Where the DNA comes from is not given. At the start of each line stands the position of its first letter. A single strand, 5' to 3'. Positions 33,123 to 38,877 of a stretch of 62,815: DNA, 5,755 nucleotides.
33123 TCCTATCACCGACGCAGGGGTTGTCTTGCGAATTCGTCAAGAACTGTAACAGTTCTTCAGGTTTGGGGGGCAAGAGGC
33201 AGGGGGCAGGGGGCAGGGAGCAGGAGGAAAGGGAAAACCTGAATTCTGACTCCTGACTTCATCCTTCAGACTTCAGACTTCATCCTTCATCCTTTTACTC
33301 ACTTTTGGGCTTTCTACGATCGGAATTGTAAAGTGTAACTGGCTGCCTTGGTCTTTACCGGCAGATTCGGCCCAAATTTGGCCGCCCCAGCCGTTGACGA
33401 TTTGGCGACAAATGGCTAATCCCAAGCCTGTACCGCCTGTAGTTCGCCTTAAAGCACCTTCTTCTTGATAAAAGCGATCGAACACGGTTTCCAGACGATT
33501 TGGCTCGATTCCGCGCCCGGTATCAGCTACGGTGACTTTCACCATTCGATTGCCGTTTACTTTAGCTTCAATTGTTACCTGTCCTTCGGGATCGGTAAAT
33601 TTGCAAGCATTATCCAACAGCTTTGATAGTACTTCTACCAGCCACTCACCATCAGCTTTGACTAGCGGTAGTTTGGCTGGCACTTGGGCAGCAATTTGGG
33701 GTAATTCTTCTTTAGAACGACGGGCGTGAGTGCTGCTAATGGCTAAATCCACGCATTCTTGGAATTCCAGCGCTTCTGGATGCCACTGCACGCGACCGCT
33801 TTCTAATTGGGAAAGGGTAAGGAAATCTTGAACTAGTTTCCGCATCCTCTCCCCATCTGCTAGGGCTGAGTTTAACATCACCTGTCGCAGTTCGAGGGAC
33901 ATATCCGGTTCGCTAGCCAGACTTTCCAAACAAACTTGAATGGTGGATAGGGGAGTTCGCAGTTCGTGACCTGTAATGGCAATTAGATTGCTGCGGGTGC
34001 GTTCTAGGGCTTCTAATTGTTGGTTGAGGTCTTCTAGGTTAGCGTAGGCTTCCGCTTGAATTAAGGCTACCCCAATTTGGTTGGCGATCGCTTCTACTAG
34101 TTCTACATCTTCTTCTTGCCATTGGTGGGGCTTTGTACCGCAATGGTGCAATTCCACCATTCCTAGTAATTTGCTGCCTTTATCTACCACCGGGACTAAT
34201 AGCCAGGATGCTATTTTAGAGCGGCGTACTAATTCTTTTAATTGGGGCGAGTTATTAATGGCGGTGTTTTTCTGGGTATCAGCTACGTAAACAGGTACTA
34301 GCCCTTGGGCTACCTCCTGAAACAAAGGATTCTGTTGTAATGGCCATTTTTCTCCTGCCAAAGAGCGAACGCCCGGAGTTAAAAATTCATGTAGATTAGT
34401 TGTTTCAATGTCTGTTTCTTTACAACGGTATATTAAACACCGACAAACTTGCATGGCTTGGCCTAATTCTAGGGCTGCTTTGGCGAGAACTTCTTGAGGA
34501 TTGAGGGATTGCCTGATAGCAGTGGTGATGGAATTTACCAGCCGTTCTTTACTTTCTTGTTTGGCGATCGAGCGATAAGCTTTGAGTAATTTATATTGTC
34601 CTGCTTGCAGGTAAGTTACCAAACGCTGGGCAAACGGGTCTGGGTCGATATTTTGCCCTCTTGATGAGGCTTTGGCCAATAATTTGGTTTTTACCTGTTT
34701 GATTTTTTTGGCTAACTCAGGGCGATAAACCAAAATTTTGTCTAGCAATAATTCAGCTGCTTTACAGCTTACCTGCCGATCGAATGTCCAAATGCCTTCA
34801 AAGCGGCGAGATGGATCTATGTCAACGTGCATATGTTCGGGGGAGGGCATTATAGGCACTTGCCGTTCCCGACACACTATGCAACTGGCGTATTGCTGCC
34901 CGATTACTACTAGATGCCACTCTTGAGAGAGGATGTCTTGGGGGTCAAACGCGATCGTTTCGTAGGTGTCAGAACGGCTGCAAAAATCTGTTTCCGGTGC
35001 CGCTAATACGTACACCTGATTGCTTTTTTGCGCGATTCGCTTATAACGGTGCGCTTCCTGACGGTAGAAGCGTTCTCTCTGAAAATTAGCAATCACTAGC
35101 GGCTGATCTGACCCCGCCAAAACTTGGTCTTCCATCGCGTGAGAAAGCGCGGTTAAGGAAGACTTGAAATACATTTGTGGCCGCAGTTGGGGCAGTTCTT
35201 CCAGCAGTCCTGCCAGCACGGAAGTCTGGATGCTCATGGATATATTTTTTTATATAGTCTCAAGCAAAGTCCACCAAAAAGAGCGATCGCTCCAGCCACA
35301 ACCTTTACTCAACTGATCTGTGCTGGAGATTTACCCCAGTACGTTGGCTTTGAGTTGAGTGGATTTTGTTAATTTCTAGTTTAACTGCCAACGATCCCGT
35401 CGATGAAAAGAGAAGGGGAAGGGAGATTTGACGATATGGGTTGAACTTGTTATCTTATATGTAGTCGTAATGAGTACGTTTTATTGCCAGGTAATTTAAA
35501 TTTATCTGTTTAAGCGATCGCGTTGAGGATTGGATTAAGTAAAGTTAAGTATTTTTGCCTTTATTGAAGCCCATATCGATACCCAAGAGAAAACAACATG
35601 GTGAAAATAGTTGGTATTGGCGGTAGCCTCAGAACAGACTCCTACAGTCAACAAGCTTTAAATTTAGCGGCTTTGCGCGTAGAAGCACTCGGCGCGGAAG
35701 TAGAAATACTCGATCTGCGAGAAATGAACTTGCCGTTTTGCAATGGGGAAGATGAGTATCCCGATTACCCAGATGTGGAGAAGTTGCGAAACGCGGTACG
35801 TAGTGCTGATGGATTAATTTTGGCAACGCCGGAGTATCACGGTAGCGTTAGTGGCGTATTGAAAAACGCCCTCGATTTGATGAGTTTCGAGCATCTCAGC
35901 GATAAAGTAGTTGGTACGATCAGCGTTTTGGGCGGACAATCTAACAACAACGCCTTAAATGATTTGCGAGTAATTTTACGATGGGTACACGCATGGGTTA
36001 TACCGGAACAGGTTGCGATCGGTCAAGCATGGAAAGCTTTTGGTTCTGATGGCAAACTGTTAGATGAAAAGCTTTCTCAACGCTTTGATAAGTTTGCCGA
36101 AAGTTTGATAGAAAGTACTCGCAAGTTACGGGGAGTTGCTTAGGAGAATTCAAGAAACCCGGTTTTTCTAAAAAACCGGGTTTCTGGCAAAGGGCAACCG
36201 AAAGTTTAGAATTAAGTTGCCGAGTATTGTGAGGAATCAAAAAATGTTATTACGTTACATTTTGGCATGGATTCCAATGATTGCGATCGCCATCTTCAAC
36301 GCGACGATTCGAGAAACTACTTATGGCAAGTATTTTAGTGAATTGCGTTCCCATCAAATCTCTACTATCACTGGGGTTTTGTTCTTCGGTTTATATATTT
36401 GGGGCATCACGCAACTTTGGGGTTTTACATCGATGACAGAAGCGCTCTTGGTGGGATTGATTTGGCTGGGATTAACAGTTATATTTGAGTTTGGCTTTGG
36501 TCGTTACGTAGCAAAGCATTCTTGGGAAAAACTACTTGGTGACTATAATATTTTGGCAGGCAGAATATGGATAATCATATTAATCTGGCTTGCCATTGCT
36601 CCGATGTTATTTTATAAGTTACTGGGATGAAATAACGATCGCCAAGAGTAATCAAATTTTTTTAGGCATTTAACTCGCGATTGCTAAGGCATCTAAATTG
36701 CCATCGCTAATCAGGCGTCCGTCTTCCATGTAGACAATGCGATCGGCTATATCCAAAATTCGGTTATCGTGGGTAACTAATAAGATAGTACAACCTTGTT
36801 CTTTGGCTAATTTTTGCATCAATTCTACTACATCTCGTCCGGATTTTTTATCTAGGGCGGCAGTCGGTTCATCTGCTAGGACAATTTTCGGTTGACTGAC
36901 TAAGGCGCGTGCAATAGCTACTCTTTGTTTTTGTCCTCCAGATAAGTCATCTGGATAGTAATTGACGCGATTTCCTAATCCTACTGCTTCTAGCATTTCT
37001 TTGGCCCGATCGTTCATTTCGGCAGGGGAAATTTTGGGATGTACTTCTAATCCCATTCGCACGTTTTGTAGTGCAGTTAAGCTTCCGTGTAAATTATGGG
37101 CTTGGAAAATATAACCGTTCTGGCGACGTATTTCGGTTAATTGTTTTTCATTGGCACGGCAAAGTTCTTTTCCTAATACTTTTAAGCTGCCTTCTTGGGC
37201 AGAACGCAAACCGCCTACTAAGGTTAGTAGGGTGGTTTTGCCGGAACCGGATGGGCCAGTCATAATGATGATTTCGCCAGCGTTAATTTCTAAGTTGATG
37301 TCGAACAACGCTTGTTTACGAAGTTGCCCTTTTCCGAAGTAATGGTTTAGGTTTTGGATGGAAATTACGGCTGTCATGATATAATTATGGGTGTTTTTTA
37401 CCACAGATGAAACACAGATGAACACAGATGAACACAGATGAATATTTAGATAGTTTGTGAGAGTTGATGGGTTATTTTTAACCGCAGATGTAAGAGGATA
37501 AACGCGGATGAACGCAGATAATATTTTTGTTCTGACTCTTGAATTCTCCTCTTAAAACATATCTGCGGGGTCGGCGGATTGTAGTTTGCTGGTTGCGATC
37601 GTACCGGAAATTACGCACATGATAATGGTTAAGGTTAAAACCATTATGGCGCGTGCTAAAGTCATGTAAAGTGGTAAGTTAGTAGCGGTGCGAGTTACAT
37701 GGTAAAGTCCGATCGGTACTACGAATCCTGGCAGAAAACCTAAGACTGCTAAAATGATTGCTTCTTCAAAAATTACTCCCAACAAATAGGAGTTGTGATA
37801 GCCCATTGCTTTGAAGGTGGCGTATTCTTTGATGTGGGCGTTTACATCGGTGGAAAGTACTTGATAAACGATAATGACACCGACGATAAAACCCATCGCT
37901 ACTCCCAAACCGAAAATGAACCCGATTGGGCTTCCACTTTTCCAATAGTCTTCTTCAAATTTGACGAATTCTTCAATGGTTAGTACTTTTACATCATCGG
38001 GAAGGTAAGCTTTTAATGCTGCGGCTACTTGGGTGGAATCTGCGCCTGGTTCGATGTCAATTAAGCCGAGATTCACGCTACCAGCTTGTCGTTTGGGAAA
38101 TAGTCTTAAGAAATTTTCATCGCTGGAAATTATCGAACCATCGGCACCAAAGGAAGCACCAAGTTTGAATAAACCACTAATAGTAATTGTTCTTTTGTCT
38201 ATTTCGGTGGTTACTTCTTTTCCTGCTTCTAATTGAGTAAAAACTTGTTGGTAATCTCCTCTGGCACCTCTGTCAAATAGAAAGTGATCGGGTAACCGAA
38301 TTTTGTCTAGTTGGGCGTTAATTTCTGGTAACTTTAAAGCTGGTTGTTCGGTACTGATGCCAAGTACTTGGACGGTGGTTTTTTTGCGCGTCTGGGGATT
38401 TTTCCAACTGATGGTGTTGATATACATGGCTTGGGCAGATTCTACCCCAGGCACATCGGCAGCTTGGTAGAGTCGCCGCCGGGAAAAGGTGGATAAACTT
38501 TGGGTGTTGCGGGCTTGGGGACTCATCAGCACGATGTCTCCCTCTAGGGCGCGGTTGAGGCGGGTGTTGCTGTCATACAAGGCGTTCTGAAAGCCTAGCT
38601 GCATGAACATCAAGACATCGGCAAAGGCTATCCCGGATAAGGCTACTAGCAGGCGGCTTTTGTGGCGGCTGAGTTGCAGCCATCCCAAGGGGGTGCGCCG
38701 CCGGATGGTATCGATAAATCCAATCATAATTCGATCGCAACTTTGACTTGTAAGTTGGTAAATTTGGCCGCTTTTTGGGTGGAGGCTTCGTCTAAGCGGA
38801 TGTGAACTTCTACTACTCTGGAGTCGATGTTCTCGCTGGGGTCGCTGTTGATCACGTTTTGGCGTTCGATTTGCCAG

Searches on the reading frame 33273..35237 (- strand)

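Call 74: search_protein_families(library=pfam, proteins=[window:33273-35237:-], max_evalue=0.00001)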
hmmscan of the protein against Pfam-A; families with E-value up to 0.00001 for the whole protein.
window:33273-35237:- (654 aa): 6 families
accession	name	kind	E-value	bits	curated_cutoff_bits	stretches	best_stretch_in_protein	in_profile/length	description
PF10069.14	DICT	-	9.3e-44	148.9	23.8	1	6-125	2-129/129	Sensory domain in DIguanylate Cyclases and Two-component system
PF17150.9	CHASE6_C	-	7.7e-32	110.2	27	1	140-219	1-80/80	C-terminal domain of two-partite extracellular sensor domain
PF02518.31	HATPase_c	-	5.5e-27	94.8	26.4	1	529-640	2-109/111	Histidine kinase-, DNA gyrase B-, and HSP90-like ATPase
PF01590.32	GAF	-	3.8e-20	73.2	22.4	1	246-392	1-133/133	GAF domain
PF00512.31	HisKA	-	9.8e-13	48.4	26.9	1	415-481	2-66/66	His Kinase A (phospho-acceptor) domain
PF13185.12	GAF_2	-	7e-11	42.9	28.6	1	254-392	14-135/136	GAF domain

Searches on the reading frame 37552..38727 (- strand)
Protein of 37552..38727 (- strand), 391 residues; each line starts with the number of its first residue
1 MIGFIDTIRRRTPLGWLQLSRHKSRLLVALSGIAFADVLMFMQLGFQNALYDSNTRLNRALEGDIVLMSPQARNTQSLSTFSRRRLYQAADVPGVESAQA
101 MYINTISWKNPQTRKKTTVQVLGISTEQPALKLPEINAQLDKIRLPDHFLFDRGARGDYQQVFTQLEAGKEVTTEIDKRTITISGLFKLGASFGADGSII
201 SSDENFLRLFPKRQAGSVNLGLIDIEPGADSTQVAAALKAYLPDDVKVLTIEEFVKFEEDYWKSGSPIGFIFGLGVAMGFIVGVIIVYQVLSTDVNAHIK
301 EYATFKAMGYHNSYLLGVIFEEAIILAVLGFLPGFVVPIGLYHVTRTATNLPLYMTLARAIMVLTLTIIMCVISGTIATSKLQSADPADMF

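Call 74: search_protein_families(library=pfam, proteins=[window:37552-38727:-], max_evalue=0.00001)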
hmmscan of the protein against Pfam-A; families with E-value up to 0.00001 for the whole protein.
window:37552-38727:- (391 aa): 1 family
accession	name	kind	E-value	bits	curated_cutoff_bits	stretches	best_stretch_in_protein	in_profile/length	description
PF02687.27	FtsX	-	3.8e-13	50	25.5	1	276-384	4-117/120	FtsX-like permease C-terminal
